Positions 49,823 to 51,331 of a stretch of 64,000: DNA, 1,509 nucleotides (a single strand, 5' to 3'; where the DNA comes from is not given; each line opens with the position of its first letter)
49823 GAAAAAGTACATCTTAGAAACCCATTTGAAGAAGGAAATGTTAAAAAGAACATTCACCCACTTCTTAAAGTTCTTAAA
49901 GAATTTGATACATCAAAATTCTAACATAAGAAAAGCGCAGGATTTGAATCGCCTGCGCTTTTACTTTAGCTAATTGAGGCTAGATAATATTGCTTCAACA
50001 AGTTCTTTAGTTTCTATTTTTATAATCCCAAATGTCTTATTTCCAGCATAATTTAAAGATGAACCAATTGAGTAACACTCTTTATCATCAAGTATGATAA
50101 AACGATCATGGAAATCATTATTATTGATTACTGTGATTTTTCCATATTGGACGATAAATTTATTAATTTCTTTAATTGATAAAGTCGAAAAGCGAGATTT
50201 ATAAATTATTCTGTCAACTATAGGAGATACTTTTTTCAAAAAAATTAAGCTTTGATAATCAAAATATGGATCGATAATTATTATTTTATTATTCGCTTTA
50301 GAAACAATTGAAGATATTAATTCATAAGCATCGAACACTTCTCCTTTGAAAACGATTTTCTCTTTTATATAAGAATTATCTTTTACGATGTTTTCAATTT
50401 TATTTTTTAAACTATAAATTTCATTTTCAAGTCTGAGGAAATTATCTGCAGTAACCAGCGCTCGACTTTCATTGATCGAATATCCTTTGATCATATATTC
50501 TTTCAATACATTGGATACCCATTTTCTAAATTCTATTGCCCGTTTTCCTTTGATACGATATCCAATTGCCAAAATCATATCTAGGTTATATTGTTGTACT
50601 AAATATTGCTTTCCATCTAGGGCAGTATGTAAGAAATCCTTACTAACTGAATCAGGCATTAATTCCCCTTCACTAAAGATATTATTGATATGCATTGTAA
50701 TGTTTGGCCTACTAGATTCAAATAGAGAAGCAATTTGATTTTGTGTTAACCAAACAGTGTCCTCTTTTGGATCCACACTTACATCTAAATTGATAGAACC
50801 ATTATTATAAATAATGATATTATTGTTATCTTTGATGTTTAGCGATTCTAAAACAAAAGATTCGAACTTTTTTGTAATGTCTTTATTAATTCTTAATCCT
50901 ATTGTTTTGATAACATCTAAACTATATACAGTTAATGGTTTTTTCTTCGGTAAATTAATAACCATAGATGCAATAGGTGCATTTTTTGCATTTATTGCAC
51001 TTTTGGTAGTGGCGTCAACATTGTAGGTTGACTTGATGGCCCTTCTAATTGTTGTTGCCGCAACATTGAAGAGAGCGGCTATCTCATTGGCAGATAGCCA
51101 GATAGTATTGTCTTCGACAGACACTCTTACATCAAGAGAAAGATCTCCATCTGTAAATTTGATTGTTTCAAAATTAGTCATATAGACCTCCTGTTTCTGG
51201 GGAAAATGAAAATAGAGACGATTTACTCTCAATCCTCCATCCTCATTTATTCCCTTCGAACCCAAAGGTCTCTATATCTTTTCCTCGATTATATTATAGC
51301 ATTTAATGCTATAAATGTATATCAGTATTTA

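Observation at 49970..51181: RhuM-family protein fused to a PLD-like (HKD-variant) C-terminal domain, wedged between a terminator and the 3' end of tRNA-Leu(GAG)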

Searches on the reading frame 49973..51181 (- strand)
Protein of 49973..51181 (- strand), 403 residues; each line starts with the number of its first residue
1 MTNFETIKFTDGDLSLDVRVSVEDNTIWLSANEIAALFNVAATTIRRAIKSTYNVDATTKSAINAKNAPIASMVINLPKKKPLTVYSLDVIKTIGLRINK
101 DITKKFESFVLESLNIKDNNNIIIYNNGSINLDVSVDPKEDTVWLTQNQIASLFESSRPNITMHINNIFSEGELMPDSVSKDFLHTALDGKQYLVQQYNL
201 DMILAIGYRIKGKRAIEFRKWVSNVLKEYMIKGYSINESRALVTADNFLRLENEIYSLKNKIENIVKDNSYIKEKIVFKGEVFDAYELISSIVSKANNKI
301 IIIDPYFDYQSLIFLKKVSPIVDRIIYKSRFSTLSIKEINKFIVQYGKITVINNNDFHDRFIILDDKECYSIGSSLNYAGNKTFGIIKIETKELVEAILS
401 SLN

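Call 4: search_protein_families(library=pfam, proteins=[window:49973-51181:-], max_evalue=1)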
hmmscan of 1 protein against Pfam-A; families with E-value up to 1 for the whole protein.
window:49973-51181:- (403 aa): 9 families
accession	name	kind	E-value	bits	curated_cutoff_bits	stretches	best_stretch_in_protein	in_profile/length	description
PF13310.11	Virulence_RhuM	-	3.8e-22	79.2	33.7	1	178-241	1-67/252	Virulence protein RhuM family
PF00392.27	GntR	-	0.022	14.9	27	1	30-50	26-46/64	Bacterial regulatory proteins, gntR family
PF01187.23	MIF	-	0.031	15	22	1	62-125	36-98/114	Macrophage migration inhibitory factor (MIF)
PF08220.18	HTH_DeoR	-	0.031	14.5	21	1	29-49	15-35/57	DeoR-like helix-turn-helix domain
PF12728.13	HTH_17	-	0.048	14.4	27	1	28-51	1-24/51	Helix-turn-helix domain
PF23446.1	LysM1_NFP_LYK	-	0.057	14.7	36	0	146-176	17-47/60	NFP/LYK LysM1 domain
PF04627.18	ATP-synt_Eps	-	0.078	13.4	27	1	39-66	15-42/49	Mitochondrial ATP synthase epsilon chain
PF08279.18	HTH_11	-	0.08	13.3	25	1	29-50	16-37/55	HTH domain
PF00356.27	LacI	-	0.14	12.4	27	0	33-65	4-36/46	Bacterial regulatory proteins, lacI family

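Call 5: search_protein_families(library=ncbifam, proteins=[window:49973-51181:-], max_evalue=1)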
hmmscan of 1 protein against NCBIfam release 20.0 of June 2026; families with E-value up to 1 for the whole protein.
window:49973-51181:- (403 aa): 3 families
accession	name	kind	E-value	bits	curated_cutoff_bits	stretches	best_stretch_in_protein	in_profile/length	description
NF040700.1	VPA1262_N_dom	domain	4.4e-12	45.5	80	2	351-396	416-469/478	VPA1262 family N-terminal domain-containing protein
NF033789.1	repress_SdpR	subfamily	0.043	13.7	100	0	146-181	23-57/79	autorepressor SdpR family transcription factor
NF033787.1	HTH_BldC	subfamily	0.095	12.6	77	0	28-47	2-21/49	BldC family transcriptional regulator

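Call 6: search_protein_families(library=padloc, proteins=[window:49973-51181:-], max_evalue=1)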
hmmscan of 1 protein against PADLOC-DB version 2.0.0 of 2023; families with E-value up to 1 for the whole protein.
window:49973-51181:- (403 aa): 40 families (the best 25 are shown)
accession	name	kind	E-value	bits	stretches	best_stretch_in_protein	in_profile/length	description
PDLC04879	PDC-S05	-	3.5e-94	313.4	2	118-400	3-282/285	-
PDLC04858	PDC-S05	-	6.8e-64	211.7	2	118-241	3-126/138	-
PDLC04965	PDC-S23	-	3.9e-61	205.2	2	118-264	3-149/327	-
PDLC04870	PDC-S05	-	2.1e-59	198.5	2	118-241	7-130/214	-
PDLC04854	PDC-S05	-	2.3e-59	198.6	2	119-263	3-147/212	-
PDLC04964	PDC-S23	-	8.2e-58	194.1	2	119-263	3-147/331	-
PDLC04853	PDC-S05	-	2e-57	192.9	2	118-242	4-131/336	-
PDLC04872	PDC-S05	-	5.1e-57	189.9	2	117-246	2-134/152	-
PDLC04852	PDC-S05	-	1.1e-56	190.3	2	117-248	8-145/346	-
PDLC04876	PDC-S05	-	1.8e-56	188.6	2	118-270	6-158/174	-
PDLC04851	PDC-S05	-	4.9e-56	188.3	2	117-265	7-155/342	-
PDLC04843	PDC-S05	-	3.8e-55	185.4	2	118-240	4-126/330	-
PDLC04963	PDC-S23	-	9.8e-54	180.9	2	121-250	3-123/312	-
PDLC04874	PDC-S05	-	1.1e-52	175.9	2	118-241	4-125/165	-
PDLC04868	PDC-S05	-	2.7e-49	166.1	2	118-242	4-130/335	-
PDLC04869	PDC-S05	-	1.4e-35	121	1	227-402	126-300/306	-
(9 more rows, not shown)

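Call 7: find_homologous_proteins(query=window:49973-51181:-)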
Query window:49973-51181:- (403 aa): 2891 proteins with E <= 0.001 among 7789 candidates; the best 120 are listed.
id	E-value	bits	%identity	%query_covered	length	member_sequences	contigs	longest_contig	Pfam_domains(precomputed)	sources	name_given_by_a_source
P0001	1.3e-252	856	100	100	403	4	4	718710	PF13310.12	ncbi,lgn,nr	ncbi:MAG: virulence RhuM family protein [Bacilli bacterium]|nr:virulence RhuM family protein [Bacill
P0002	1.5e-244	829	97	100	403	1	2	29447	PF13310.12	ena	-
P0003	5.3e-208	709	83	100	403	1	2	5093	PF13310.12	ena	-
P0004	6.6e-208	709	83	100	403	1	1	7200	PF13310.12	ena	-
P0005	2.0e-207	707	83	100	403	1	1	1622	PF13310.12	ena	-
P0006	3.3e-207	706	82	100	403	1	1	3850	PF13310.12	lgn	-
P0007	5.4e-206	702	81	100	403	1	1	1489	PF13310.12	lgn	-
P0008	7.9e-206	702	82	100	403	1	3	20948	PF13310.12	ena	-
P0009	8.9e-206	702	82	100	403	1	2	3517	PF13310.12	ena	-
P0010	1.2e-205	701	82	100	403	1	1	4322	PF13310.12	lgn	-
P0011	2.0e-205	700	82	100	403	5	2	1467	PF13310.12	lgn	-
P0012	2.8e-205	700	82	100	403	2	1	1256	PF13310.12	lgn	-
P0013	3.0e-205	700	82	100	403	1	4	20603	PF13310.12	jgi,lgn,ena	-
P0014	3.7e-205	699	82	100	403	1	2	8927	PF13310.12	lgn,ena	-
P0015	1.5e-204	698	82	100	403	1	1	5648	PF13310.12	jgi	-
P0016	4.9e-201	686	81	100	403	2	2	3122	PF13310.12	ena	-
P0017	6.0e-200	682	79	100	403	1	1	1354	PF13310.12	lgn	-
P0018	1.7e-197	674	80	100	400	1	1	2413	PF13310.12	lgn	-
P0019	3.9e-195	667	78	100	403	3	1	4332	PF13310.12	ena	-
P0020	1.5e-177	609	73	100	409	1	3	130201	PF13310.12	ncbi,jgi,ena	-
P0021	5.5e-172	590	72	94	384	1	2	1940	PF13310.12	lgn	-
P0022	1.8e-161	556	67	100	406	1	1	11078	PF13310.12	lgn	-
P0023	2.7e-161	555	66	100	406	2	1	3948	PF13310.12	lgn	-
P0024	7.6e-160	550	66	100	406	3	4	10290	PF13310.12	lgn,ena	-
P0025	1.6e-143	497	60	100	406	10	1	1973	PF13310.12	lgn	-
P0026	2.5e-141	490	63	95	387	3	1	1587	PF13310.12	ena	-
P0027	1.1e-121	425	51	100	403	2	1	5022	PF13310.12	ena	-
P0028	2.1e-118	414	52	99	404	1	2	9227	PF13310.12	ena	-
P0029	1.1e-116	408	51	100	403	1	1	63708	PF13310.12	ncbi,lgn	-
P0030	6.3e-116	406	51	100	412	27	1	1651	PF13310.12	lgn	-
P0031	1.1e-114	402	51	99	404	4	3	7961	PF13310.12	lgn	-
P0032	1.2e-114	402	50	99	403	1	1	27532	PF13310.12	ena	-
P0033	5.6e-114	399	50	100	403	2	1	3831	PF13310.12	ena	-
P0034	1.6e-113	398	51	100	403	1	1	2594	PF13310.12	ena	-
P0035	1.6e-113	398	49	100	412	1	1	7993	PF13310.12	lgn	-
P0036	4.7e-111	390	50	100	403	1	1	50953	PF13310.12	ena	-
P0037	6.6e-111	389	51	99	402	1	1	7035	PF02498.23,PF13310.12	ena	-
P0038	9.9e-110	386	49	100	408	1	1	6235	PF13310.12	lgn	-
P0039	2.1e-109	384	49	100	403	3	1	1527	PF13310.12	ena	-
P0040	4.8e-109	383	49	100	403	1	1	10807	PF13310.12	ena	-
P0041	6.0e-109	383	49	100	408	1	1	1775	PF13310.12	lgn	-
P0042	9.5e-108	379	50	99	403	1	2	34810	PF13310.12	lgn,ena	-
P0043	1.1e-106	376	47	100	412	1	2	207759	PF02498.23,PF13310.12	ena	-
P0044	5.5e-106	373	49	99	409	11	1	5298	PF13310.12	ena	-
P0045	4.5e-105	370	48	100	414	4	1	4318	PF13310.12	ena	-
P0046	3.0e-104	367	48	100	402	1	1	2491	PF13310.12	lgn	-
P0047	5.1e-102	360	63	70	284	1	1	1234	PF13310.12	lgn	-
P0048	1.1e-101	359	48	100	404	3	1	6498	PF13310.12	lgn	-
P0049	1.4e-101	359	45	100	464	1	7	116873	PF02498.23,PF13310.12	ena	-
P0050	6.0e-101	357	44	100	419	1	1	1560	PF13613.13,PF01022.27,PF12802.14,PF13310.12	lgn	-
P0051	3.8e-99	351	45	99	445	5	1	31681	PF13310.12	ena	-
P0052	4.0e-98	347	45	100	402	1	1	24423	PF01022.27,PF13310.12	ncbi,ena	-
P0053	4.3e-98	347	46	96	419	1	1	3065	PF13310.12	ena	-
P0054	9.9e-98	346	43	100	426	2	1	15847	PF13310.12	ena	-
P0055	5.8e-97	344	45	100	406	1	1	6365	PF13310.12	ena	-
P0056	5.9e-97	343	45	100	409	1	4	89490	PF13310.12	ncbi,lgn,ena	-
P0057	9.6e-97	343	45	100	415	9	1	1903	PF13310.12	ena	-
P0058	2.0e-96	342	47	92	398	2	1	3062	PF13310.12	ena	-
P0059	2.6e-96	341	45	100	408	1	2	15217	PF13310.12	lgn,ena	-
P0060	6.6e-96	340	44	99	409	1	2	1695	PF13310.12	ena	-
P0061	5.2e-95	337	44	100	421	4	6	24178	PF13310.12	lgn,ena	-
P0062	5.3e-94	334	42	98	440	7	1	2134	PF13310.12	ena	-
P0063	8.8e-94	333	42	98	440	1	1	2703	PF13310.12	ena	-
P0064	3.0e-93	331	44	99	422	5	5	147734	PF13310.12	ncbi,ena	-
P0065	2.8e-92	328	42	99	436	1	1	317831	PF13310.12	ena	-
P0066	3.5e-92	328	41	98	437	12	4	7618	PF13310.12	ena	-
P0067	3.8e-92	328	65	60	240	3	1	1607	PF13310.12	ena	-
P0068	3.0e-91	325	44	100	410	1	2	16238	PF13310.12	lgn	-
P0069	4.8e-91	324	41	98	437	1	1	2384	PF13310.12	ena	-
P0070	8.4e-91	323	42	99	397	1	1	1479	PF13310.12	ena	-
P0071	1.2e-90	323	44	99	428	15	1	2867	PF13310.12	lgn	-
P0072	1.3e-90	323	44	95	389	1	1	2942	PF13310.12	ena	-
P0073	1.4e-90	322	42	99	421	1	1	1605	PF13310.12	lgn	-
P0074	1.7e-90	322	42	99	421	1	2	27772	PF13310.12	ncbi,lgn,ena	-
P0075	2.2e-90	322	42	99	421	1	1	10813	PF13310.12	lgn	-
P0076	2.7e-90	322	42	99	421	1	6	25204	PF13310.12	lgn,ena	-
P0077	3.9e-90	321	43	99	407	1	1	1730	PF13310.12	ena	-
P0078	4.4e-90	321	42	99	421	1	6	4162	PF13310.12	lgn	-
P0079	1.7e-89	319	56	70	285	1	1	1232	PF13310.12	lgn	-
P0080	2.8e-89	318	41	100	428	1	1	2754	PF13310.12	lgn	-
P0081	3.4e-89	318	41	98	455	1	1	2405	PF13613.13,PF13412.13,PF01022.27,PF09669.16,PF12802.14,PF13310.12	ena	-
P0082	4.7e-89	317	43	99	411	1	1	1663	PF13310.12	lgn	-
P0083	9.3e-89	317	43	99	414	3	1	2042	PF13310.12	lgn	-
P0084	1.3e-88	316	42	100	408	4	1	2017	PF13310.12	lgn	-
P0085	1.1e-87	313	39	97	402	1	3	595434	PF13310.12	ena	-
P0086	2.7e-87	312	42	98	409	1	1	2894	PF13310.12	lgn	-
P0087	6.8e-87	310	41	99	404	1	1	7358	PF13310.12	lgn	-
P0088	7.2e-87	310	43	95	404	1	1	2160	PF13310.12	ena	-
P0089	2.2e-86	309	44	100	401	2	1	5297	PF13310.12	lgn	-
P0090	3.6e-86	308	45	94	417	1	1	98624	PF13310.12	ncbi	-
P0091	7.8e-86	307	41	99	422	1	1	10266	PF13310.12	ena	-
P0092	1.6e-85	306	41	99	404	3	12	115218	PF13310.12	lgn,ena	-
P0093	2.5e-85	305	39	99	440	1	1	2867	PF13310.12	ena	-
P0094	6.8e-84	301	40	100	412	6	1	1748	PF13310.12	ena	-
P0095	1.0e-83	300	38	99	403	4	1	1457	PF13310.12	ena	-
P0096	2.4e-83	299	39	99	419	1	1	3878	PF13310.12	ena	-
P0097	1.9e-82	296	39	100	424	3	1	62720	PF02498.23,PF13310.12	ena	-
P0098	7.3e-82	294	42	99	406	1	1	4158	PF13091.13,PF13310.12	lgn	-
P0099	4.4e-81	291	41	99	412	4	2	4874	PF13310.12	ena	-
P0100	7.9e-81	290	39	97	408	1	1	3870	PF12802.14,PF13310.12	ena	-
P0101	9.9e-81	290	40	96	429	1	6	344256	PF13310.12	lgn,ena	-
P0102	1.5e-80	289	38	99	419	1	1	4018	PF13310.12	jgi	-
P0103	5.4e-80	288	39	97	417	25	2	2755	PF13310.12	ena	-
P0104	5.5e-79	284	39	97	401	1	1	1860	PF13310.12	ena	-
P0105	6.1e-79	284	39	100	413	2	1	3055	PF13310.12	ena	-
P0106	4.5e-78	281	39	100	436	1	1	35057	PF13310.12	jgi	-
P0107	1.6e-77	280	37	100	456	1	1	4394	PF13310.12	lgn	-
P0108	3.5e-77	278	37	99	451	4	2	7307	PF13310.12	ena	-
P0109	6.5e-77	278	40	98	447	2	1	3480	PF13310.12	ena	-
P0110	3.1e-76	275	38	100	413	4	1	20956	PF13310.12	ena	-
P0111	3.4e-76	275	37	96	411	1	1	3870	PF13310.12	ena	-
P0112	4.8e-76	275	39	97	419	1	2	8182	PF13310.12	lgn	-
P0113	3.3e-75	272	42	94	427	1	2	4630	PF13310.12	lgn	-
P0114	3.9e-75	272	42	94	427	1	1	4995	PF13310.12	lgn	-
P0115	3.9e-75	272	37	100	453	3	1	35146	PF13310.12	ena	-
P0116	4.5e-75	271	39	99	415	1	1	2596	PF13310.12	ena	-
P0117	5.9e-75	271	37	99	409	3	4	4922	PF13310.12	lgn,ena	-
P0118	1.0e-74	270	42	91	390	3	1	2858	PF02498.23,PF13310.12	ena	-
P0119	1.4e-74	270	40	94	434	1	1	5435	PF13310.12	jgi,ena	-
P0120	1.4e-74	270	37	99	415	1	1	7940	PF13310.12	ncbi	-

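Call 8: search_solved_structures(query=window:49973-51181:-, max_evalue=10, show_alignments=3)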
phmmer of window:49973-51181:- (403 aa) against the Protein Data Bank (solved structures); distinct sequences matched with E-value up to 10: 8.
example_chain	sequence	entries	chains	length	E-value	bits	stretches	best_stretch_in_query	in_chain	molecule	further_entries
9dwu_B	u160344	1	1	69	0.61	12.7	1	246-277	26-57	REST corepressor 1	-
6w4k_B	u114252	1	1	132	0.71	12.5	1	246-296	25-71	REST corepressor 1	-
8ym7_B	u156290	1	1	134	0.72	12.5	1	246-296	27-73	REST corepressor 1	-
2x0l_B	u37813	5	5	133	0.72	12.4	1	246-296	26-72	REST COREPRESSOR 1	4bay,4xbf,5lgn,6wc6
8jf5_B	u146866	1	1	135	0.74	12.4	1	246-296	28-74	REST corepressor 1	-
5h6q_B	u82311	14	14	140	0.8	12.3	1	246-296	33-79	REST corepressor 1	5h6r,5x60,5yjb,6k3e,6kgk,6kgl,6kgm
12lp_B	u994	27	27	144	0.82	12.3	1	246-295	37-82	REST corepressor 1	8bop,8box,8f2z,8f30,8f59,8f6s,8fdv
5vqd_A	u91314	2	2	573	1.1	11.8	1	157-209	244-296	Beta-glucoside phosphorylase BglX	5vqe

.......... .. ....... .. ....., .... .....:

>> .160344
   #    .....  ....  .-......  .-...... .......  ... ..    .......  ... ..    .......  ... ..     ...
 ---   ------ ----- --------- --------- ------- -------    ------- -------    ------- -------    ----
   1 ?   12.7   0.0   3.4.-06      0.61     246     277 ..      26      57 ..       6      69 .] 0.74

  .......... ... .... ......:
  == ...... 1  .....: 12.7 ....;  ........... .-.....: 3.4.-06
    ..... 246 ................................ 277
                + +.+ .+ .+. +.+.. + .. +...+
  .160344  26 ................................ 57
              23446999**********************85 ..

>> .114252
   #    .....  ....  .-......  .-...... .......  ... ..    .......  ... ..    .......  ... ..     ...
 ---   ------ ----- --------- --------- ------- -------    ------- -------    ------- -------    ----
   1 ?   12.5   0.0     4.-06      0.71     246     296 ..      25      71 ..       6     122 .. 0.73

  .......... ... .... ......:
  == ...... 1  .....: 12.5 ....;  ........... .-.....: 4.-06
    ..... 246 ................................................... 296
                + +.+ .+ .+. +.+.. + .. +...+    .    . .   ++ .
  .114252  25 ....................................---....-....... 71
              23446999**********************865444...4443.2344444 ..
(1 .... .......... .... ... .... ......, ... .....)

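Call 21: find_encoding_contigs(protein=P0020, flank=8000, max_places=3)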
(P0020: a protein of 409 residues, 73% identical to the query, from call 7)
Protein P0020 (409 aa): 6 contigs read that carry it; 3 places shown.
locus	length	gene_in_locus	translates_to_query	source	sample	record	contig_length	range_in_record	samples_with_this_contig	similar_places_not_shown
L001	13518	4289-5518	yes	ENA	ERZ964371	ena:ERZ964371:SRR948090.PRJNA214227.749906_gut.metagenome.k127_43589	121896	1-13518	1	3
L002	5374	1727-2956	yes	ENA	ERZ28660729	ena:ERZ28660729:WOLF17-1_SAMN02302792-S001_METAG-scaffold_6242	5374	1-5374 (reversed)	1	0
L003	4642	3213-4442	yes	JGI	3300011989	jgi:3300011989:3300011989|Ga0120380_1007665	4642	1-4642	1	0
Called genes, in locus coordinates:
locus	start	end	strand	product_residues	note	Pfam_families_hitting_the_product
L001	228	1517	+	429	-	-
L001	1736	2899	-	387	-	PF00438:S-AdoMet_synt_N, PF02772:S-AdoMet_synt_M, PF02773:S-AdoMet_synt_C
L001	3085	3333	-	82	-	PF12637:TSCPD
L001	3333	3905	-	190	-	PF06130:PTAC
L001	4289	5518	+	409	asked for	PF13310:Virulence_RhuM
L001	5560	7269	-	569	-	PF01432:Peptidase_M3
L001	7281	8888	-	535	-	PF01676:Metalloenzyme, PF06415:iPGM_N, PF01663:Phosphodiest (weak)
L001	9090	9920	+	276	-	PF12710:HAD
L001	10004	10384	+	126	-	PF00575:S1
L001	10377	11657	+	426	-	PF00342:PGI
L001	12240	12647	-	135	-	-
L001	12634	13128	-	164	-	PF04892:VanZ-LLP1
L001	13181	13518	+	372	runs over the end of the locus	PF01633:Choline_kinase, PF01636:APH, PF01106:NifU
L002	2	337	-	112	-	?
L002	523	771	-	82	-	PF12637:TSCPD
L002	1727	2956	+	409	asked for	PF13310:Virulence_RhuM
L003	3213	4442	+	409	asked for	PF13310:Virulence_RhuM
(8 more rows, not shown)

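Call 22: find_encoding_contigs(protein=P0029, flank=8000, max_places=2)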
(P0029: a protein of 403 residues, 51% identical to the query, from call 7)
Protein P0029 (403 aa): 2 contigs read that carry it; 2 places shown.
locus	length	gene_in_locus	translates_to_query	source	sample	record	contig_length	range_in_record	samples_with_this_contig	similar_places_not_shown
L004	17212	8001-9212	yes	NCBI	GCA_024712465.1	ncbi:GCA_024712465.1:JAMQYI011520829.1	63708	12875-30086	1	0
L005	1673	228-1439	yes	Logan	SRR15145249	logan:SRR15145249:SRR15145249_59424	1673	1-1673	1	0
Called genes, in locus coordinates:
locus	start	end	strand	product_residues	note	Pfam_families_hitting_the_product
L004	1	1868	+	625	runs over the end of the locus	-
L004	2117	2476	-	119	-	-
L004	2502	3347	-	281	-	-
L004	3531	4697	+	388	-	-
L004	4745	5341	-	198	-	PF02482:Ribosomal_S30AE, PF16321:Ribosom_S30AE_C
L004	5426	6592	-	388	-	PF00438:S-AdoMet_synt_N, PF02772:S-AdoMet_synt_M, PF02773:S-AdoMet_synt_C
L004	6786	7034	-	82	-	PF12637:TSCPD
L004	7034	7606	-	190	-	PF06130:PTAC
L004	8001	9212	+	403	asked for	PF13310:Virulence_RhuM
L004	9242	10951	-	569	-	PF01432:Peptidase_M3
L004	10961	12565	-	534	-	PF01676:Metalloenzyme, PF06415:iPGM_N, PF01663:Phosphodiest (weak)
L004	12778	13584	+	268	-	PF12710:HAD (weak)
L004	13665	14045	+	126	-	PF00575:S1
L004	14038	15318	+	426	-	PF00342:PGI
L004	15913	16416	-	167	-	PF04892:VanZ-LLP1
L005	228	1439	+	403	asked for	PF13310:Virulence_RhuM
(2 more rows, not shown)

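Call 23: predict_structure(alignment_id=A1)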
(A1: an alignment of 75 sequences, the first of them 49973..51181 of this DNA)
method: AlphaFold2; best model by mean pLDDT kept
length: 403 residues; sequences in the alignment: 75
mean_pLDDT: 80.3   pTM: 0.37
mean pLDDT of the five models: 80.3, 77.5, 76.4, 75.5, 75.4
residues with pLDDT >= 90: 98; 70-90: 223; 50-70: 51; < 50: 31
segments of 3 or more residues with pLDDT < 50: 55-69, 116-120, 234-237, 268-273
pLDDT, mean of each block of 10 residues (from residue 1): 75 83 78 89 85 50 42 69 82 82 83 56 82 85 92 93 95 89 71 84 95 92 84 53 67 85 64 60 81 92 91 89 91 88 89 88 91 79 79 86 81
secondary structure, 60 per line:
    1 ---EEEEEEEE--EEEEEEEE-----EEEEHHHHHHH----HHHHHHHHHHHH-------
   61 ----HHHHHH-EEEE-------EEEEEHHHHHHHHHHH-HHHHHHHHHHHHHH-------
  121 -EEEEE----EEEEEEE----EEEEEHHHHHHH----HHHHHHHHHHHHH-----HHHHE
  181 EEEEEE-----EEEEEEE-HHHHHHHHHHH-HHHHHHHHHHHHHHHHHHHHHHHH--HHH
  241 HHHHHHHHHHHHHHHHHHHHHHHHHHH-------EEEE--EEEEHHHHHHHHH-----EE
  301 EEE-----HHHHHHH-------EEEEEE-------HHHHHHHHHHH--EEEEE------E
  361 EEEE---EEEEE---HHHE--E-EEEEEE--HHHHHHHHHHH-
elements in order: E4-11 E14-21 E27-30 H31-37 H42-53 H65-70 E72-75 E83-87 H88-98 H100-113 E122-126 E131-137 E142-146 H147-153 H158-170 H176-179 E180-186 E192-198 H200-210 H212-235 H238-267 E275-278 E281-284 H285-293 E299-303 H309-315 E323-328 H336-346 E349-353 E360-364 E368-372 E384-389 H392-402
